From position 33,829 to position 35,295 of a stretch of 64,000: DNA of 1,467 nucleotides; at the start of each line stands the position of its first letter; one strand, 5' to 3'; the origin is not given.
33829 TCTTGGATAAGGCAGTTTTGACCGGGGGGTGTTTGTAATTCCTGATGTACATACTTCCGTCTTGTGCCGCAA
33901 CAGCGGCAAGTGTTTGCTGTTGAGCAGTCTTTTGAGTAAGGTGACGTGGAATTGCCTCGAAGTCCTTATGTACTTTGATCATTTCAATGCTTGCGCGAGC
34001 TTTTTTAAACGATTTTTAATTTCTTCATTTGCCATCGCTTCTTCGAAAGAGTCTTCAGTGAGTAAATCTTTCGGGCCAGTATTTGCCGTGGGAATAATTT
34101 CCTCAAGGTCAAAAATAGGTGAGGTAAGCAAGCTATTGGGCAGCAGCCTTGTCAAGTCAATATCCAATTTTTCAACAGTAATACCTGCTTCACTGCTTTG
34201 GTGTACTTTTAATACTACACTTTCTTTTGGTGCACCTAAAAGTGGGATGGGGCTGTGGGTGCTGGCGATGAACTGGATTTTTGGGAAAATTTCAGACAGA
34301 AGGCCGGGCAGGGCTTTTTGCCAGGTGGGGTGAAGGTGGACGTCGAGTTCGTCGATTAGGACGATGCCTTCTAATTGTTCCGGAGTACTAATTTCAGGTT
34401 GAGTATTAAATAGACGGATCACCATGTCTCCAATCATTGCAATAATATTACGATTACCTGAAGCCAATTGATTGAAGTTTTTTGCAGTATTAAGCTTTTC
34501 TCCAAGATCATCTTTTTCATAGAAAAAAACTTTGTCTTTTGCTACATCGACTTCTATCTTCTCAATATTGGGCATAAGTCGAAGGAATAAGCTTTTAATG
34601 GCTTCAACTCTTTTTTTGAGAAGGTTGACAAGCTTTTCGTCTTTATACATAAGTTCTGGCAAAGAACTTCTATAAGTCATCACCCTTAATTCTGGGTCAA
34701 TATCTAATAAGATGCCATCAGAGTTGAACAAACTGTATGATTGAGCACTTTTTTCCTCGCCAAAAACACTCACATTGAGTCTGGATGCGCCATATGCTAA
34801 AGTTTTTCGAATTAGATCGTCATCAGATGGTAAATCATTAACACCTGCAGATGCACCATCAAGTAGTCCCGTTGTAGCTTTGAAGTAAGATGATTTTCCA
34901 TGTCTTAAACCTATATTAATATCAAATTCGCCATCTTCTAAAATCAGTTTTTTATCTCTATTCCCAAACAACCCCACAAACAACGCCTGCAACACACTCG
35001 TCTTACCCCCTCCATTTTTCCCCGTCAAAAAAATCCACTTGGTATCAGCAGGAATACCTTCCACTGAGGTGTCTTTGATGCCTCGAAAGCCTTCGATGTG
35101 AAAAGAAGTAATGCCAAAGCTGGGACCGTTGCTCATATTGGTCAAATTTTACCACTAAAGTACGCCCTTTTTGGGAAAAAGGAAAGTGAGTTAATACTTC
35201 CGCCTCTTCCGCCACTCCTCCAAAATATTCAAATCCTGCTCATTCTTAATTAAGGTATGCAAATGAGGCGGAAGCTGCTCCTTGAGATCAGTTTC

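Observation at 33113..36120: AT-rich three-gene islet: MoxR-like AAA+ ATPase + PtuA-like ABC/SMC ATPase + PtuB-like HNH nuclease (Septu-type defense candidate with an extra ATPase)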

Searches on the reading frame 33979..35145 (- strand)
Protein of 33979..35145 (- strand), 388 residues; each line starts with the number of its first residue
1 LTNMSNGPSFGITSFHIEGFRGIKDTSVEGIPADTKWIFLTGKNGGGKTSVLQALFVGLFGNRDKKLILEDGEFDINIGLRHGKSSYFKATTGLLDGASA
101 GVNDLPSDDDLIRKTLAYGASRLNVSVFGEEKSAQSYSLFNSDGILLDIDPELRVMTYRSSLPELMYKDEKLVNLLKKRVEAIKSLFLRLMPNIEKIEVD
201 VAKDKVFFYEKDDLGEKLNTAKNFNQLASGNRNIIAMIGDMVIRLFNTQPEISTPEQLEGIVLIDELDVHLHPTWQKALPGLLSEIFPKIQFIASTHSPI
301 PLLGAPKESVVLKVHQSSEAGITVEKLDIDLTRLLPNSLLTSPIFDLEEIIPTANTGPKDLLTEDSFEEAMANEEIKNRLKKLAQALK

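Call 3: search_protein_families(library=pfam, proteins=[window:33979-35145:-], max_evalue=0.01)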
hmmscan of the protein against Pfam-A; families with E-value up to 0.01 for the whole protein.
window:33979-35145:- (388 aa): 5 families
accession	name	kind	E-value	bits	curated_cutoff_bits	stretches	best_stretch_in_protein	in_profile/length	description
PF13175.12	AAA_15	-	1.5e-15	58.1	32.1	2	171-299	259-371/374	AAA ATPase domain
PF13304.12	AAA_21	-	3.3e-14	54.1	27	1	253-299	259-300/304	AAA domain, putative AbiEii toxin, Type IV TA system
PF02463.25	SMC_N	-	1.8e-08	34.5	40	1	12-302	2-202/220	RecF/RecN/SMC N terminal domain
PF13476.12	AAA_23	-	4.6e-07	31.1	27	1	16-91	3-78/201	AAA domain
PF11398.14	DUF2813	-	2.5e-05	24.3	21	0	15-60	6-47/372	Protein of unknown function (DUF2813)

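Call 4: search_protein_families(library=padloc, proteins=[window:33979-35145:-], max_evalue=0.01)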
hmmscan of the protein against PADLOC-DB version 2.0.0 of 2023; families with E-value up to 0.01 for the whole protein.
window:33979-35145:- (388 aa): 121 families (the best 25 are shown)
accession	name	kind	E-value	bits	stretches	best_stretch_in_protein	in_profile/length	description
PDLC00287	PtuA1|PtuA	-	1.3e-82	276.4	1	12-382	198-565/584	AAA ATPase domain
PDLC00295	PtuA1|PtuA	-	5.9e-43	145.6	2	126-353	173-384/451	AAA ATPase domain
PDLC00271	PtuA1|PtuA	-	6.2e-42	142.6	2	175-336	202-355/421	AAA ATPase domain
PDLC02913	ATPase_I-A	-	1.9e-40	137.5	2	164-312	277-417/508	-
PDLC00304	PtuA1|PtuA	-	1.5e-39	134.4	1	114-355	148-383/444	AAA ATPase domain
PDLC00299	PtuA1|PtuA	-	2.1e-38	130.6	2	170-311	292-430/535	AAA ATPase domain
PDLC00278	PtuA1|PtuA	-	7.9e-38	128.9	2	172-384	203-411/436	AAA ATPase domain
PDLC00292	PtuA1|PtuA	-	5.5e-37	125.5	1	11-385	308-663/726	AAA ATPase domain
PDLC00298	PtuA1|PtuA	-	1.4e-35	121.1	2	181-319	204-341/423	AAA ATPase domain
PDLC00267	PtuA1|PtuA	-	4.5e-34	116.3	2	116-300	146-327/438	AAA ATPase domain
PDLC00277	PtuA1|PtuA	-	2e-32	110.9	2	178-318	208-345/423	AAA ATPase domain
PDLC00269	PtuA1|PtuA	-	2.6e-31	107.4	2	126-310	171-348/446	AAA ATPase domain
PDLC00284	PtuA1|PtuA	-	1.6e-30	104.5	2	156-302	295-435/545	AAA ATPase domain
PDLC00275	PtuA1|PtuA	-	2.7e-30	103.9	1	176-314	128-264/348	AAA ATPase domain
PDLC00310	PtuA1|PtuA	-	8.4e-30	102.2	1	221-319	251-352/443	AAA ATPase domain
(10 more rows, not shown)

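Call 5: search_protein_families(library=ncbifam, proteins=[window:33979-35145:-], max_evalue=0.01)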
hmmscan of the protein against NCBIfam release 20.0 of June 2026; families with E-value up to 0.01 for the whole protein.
window:33979-35145:- (388 aa): 6 families
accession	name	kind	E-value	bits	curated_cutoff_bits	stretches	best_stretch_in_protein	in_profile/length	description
NF041760.1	PtuA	equivalog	2.9e-37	128.8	500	2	163-312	286-431/524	retron Ec78 anti-phage system effector ATPase PtuA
TIGR00611.2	recf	equivalog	8.2e-06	25.2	172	1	12-61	1-47/339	DNA replication/repair protein RecF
NF003034.1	PRK03918.1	equivalog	0.00049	18.2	700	1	12-65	3-53/878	DNA double-strand break repair ATPase Rad50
TIGR03185.1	DNA_S_dndD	equivalog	0.0007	18.2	245.85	1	36-64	29-57/650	DNA sulfur modification protein DndD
NF002572.0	PRK02224.1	equivalog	0.0094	14.3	1087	0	40-70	28-58/888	DNA double-strand break repair ATPase Rad50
NF038234.1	retron_eff_Eco8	equivalog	0.01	14.5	250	0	251-299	265-322/679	retron Eco8 family effector endonuclease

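Call 11: find_homologous_proteins(query=window:33979-35145:-)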
Query window:33979-35145:- (388 aa): 1962 proteins with E <= 0.001 among 8000 candidates; the best 120 are listed.
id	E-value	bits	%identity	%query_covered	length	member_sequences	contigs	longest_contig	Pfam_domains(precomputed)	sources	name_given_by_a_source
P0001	2.8e-248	841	100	99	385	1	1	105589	PF11398.15,PF13175.13,PF13476.13,PF02463.26,PF13304.13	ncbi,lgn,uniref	ncbi:AAA family ATPase [Haliscomenobacter sp.]|uniref:AAA family ATPase n=1 Tax=Haliscomenobacter sp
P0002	2.7e-185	634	77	99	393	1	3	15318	PF13175.13,PF13476.13,PF02463.26,PF13304.13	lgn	-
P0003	3.2e-184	630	77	99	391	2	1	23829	PF11398.15,PF13175.13,PF13476.13,PF02463.26,PF13304.13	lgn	-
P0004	1.0e-182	625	76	99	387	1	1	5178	PF13175.13,PF13476.13,PF02463.26,PF13304.13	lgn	-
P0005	4.3e-181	620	75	99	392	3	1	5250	PF13175.13,PF13476.13,PF02463.26,PF13304.13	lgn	-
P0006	3.8e-179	614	76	99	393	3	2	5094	PF11398.15,PF13175.13,PF13476.13,PF02463.26,PF13304.13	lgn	-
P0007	4.6e-179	613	75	99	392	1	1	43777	PF13175.13,PF13476.13,PF02463.26,PF13304.13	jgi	-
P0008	3.8e-176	604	73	99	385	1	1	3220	PF13175.13,PF02463.26,PF13304.13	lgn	-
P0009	6.3e-176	603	74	99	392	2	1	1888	PF13175.13,PF02463.26,PF13304.13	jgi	jgi:predicted ATP-binding protein involved in virulence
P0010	3.2e-175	601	73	99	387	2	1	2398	PF13175.13,PF13476.13,PF02463.26,PF13304.13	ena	-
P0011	6.7e-174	596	73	99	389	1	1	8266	PF13175.13,PF13476.13,PF02463.26,PF13304.13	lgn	-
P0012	3.7e-173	594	73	99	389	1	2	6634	PF13175.13,PF13476.13,PF02463.26,PF13304.13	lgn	-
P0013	4.6e-173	593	73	99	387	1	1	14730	PF13175.13,PF13476.13,PF02463.26,PF13304.13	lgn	-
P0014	1.7e-172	592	73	99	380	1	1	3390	PF13175.13,PF13476.13,PF02463.26,PF13304.13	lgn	-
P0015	1.2e-167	576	70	99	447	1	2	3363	PF13175.13,PF02463.26,PF13304.13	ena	-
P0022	7.7e-152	524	66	99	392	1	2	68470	PF13175.13,PF13476.13,PF02463.26,PF13304.13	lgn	-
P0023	9.6e-152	523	65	99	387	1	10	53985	PF13175.13,PF13476.13,PF02463.26,PF13304.13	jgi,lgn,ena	-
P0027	5.8e-145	501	64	99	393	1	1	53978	PF13175.13,PF13476.13,PF02463.26,PF13304.13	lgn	-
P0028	8.4e-145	501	64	99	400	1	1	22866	PF13175.13,PF02463.26,PF13304.13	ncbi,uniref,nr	ncbi:MAG: AAA family ATPase [Haliscomenobacter sp.]|uniref:AAA family ATPase n=1 Tax=Haliscomenobact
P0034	1.4e-138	480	61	99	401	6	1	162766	PF13175.13,PF02463.26,PF13304.13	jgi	jgi:predicted ATP-binding protein involved in virulence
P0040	5.2e-104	366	48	98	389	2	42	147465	PF13175.13,PF13476.13,PF02463.26,PF13304.13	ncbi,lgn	-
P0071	7.0e-85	303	45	97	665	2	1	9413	PF13175.13,PF13476.13,PF02463.26,PF13304.13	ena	-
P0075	3.9e-81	291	43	96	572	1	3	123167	PF13175.13,PF13476.13,PF02463.26,PF13304.13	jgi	-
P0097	8.0e-78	280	42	97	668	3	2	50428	PF13175.13,PF13304.13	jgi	-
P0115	2.5e-76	275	44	97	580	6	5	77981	PF13175.13,PF13476.13,PF13304.13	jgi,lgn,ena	-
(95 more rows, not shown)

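Call 18: find_encoding_contigs(protein=P0003, flank=6000, max_places=3)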
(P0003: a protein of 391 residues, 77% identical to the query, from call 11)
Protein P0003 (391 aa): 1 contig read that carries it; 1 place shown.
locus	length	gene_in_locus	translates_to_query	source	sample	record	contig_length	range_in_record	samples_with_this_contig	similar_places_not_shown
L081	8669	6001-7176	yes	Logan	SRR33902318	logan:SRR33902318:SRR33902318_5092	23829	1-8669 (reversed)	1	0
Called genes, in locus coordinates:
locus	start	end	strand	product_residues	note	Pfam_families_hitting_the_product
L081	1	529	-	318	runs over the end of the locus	PF11751:PorP_SprF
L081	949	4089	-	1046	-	-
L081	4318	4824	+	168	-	PF03795:YCII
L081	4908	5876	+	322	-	PF13310:Virulence_RhuM, PF02661:Fic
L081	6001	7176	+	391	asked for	PF02463:SMC_N (weak), PF11398:DUF2813 (faint), PF13175:AAA_15 (weak), PF13476:AAA_23 (weak), PF13175:AAA_15, PF13304:AAA_21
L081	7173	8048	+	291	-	PF01844:HNH (faint)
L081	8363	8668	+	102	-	?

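Call 19: find_encoding_contigs(protein=P0007, flank=6000, max_places=3)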
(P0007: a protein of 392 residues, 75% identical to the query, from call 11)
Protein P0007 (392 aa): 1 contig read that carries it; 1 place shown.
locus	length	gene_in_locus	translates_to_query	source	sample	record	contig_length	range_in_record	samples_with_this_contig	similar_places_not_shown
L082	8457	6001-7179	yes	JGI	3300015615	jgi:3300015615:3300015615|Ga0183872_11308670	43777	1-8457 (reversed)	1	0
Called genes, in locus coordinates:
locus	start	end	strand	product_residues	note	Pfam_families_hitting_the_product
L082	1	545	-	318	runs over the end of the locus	PF11751:PorP_SprF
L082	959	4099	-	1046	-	-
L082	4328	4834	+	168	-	PF03795:YCII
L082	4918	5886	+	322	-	PF13310:Virulence_RhuM, PF02661:Fic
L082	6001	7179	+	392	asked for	PF02463:SMC_N (faint), PF13175:AAA_15 (weak), PF13476:AAA_23, PF13304:AAA_21, PF13175:AAA_15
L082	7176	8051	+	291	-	-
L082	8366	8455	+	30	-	?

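Call 20: find_encoding_contigs(protein=P0022, flank=6000, max_places=3)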
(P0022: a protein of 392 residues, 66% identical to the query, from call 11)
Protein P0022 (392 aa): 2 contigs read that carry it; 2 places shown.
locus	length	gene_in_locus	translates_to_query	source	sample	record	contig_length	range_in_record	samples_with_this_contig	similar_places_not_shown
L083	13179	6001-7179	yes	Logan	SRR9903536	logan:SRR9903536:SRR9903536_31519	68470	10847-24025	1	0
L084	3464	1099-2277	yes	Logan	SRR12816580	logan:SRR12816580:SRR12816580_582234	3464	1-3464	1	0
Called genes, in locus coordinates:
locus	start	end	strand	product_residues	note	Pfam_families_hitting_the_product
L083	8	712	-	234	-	PF02508:Rnf-Nqr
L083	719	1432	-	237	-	PF04205:FMN_bind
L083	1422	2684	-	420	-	PF03116:NQR2_RnfD_RnfE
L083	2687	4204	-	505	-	PF05896:NQRA_N, PF24836:NQRA_2nd, PF11973:NQRA_SLBB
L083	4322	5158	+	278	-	PF00158:Sigma54_activat (faint), PF07724:AAA_2, PF13401:AAA_22 (weak), PF00004:AAA, PF07728:AAA_5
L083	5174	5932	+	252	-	-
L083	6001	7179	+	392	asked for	PF02463:SMC_N, PF13476:AAA_23 (weak), PF13304:AAA_21, PF13175:AAA_15 (weak)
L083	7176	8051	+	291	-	PF01844:HNH (faint)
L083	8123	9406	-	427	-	PF00743:FMO-like, PF01266:DAO (faint), PF07992:Pyr_redox_2, PF13434:Lys_Orn_oxgnase (faint), PF13450:NAD_binding_8 (faint), PF13454:NAD_binding_9 (weak), PF13738:Pyr_redox_3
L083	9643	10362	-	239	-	PF05050:Methyltransf_21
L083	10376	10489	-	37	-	-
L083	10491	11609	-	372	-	PF01370:Epimerase, PF04321:RmlD_sub_bind (weak), PF16363:GDP_Man_Dehyd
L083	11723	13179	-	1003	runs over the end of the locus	PF13229:Beta_helix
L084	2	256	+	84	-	?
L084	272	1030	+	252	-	-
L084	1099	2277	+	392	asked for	PF02463:SMC_N, PF13476:AAA_23 (weak), PF13304:AAA_21, PF13175:AAA_15 (weak)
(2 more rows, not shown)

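Call 21: find_encoding_contigs(protein=P0028, flank=6000, max_places=3)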
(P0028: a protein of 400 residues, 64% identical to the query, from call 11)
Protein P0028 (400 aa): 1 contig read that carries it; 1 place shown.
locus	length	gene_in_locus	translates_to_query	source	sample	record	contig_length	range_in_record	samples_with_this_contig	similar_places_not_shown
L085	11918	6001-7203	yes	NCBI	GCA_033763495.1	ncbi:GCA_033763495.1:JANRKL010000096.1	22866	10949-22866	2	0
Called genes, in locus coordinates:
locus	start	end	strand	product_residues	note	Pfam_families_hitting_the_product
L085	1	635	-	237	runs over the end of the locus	PF04205:FMN_bind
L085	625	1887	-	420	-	PF03116:NQR2_RnfD_RnfE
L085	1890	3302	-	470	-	PF05896:NQRA_N, PF24836:NQRA_2nd, PF11973:NQRA_SLBB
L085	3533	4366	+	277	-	PF00158:Sigma54_activat (faint), PF13401:AAA_22 (weak), PF00004:AAA, PF07724:AAA_2, PF07728:AAA_5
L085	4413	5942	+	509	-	PF13401:AAA_22, PF14516:AAA_35, PF28130:DUF8371 (weak)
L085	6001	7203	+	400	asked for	PF02463:SMC_N (faint), PF13175:AAA_15 (weak), PF13304:AAA_21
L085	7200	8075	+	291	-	PF01844:HNH (faint)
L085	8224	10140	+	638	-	PF01145:Band_7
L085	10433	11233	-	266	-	PF00196:GerE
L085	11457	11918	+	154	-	PF14534:DUF4440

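Call 23: find_encoding_contigs(protein=P0023, flank=6000, max_places=4)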
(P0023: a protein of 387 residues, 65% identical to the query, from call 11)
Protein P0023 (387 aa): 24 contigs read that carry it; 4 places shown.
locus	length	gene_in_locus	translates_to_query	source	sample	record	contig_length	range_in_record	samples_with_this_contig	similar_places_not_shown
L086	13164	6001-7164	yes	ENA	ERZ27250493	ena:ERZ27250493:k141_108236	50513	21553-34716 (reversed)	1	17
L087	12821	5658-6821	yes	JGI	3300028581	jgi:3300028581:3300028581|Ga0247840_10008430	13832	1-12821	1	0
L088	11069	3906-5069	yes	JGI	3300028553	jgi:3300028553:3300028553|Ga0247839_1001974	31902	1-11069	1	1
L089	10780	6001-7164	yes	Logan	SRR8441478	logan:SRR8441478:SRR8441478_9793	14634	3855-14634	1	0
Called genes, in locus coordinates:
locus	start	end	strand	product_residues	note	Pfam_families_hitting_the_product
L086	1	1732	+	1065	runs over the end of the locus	PF13620:CarboxypepD_reg, PF13715:CarbopepD_reg_2, PF07715:Plug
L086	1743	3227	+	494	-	PF14322:SusD-like_3, PF07980:SusD_RagB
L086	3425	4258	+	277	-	PF00158:Sigma54_activat (faint), PF13191:AAA_16 (faint), PF13401:AAA_22 (weak), PF00004:AAA, PF07724:AAA_2, PF07728:AAA_5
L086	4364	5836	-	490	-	PF04244:DPRP, PF03441:FAD_binding_7 (weak)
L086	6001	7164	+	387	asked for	PF02463:SMC_N, PF13175:AAA_15 (weak), PF13476:AAA_23, PF13304:AAA_21, PF13175:AAA_15 (weak)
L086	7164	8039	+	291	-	-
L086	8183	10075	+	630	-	PF01145:Band_7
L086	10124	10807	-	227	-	PF13568:OMP_b-brl_2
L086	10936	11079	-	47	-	-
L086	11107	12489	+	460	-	-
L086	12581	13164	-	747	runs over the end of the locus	PF18990:DUF5723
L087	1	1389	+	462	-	?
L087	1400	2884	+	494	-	PF14322:SusD-like_3, PF07980:SusD_RagB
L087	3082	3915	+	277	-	PF00158:Sigma54_activat (faint), PF13191:AAA_16 (faint), PF13401:AAA_22 (weak), PF00004:AAA, PF07724:AAA_2, PF07728:AAA_5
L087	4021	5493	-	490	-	PF04244:DPRP, PF03441:FAD_binding_7 (weak)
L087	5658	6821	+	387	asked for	PF02463:SMC_N, PF13175:AAA_15 (weak), PF13476:AAA_23, PF13304:AAA_21, PF13175:AAA_15 (weak)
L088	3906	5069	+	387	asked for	PF02463:SMC_N, PF13175:AAA_15 (weak), PF13476:AAA_23, PF13304:AAA_21, PF13175:AAA_15 (weak)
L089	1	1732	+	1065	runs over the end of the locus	PF13620:CarboxypepD_reg, PF13715:CarbopepD_reg_2, PF07715:Plug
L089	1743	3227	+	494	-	PF14322:SusD-like_3, PF07980:SusD_RagB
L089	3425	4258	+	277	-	PF00158:Sigma54_activat (faint), PF13191:AAA_16 (faint), PF13401:AAA_22 (weak), PF00004:AAA, PF07724:AAA_2, PF07728:AAA_5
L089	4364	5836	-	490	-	PF04244:DPRP, PF03441:FAD_binding_7 (weak)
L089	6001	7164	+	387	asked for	PF02463:SMC_N, PF13175:AAA_15 (weak), PF13476:AAA_23, PF13304:AAA_21, PF13175:AAA_15 (weak)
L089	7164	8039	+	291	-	-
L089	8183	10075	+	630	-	PF01145:Band_7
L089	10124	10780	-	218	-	?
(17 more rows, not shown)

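Call 24: find_encoding_contigs(protein=P0034, flank=6000, max_places=3)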
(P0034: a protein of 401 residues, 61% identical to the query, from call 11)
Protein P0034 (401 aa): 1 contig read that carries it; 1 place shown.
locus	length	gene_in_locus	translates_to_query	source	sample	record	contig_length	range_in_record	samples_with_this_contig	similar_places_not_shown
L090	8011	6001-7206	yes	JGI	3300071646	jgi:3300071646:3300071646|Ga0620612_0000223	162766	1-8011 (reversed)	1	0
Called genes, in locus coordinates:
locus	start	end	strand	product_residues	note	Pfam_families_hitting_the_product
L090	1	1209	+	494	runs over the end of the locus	PF14322:SusD-like_3, PF07980:SusD_RagB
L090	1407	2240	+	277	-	PF00158:Sigma54_activat (faint), PF13191:AAA_16 (faint), PF07724:AAA_2, PF13401:AAA_22 (weak), PF00004:AAA, PF07728:AAA_5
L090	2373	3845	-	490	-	PF04244:DPRP, PF03441:FAD_binding_7 (weak)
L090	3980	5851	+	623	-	PF05090:HTTM, PF22777:VKGC_lumenal_dom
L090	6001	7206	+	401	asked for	PF02463:SMC_N (faint), PF13175:AAA_15 (weak), PF13304:AAA_21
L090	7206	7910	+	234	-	-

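Call 25: find_encoding_contigs(protein=P0027, flank=6000, max_places=3)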
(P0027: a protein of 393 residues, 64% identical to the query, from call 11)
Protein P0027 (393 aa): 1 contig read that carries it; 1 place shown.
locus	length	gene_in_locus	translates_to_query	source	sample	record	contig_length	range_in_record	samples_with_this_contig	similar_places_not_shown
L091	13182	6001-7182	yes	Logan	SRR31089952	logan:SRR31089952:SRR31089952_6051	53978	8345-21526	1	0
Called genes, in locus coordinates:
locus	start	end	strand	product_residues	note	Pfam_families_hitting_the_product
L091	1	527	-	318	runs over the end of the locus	PF11751:PorP_SprF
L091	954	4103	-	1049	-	-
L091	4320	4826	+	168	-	PF03795:YCII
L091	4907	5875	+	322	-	PF13310:Virulence_RhuM, PF02661:Fic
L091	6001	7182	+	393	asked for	PF02463:SMC_N (weak), PF13175:AAA_15 (weak), PF13476:AAA_23 (weak), PF13304:AAA_21, PF13175:AAA_15 (weak)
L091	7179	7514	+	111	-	-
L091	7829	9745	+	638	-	PF01145:Band_7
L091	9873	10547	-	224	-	PF13505:OMP_b-brl (weak), PF13568:OMP_b-brl_2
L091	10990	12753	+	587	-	-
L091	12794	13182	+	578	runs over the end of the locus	-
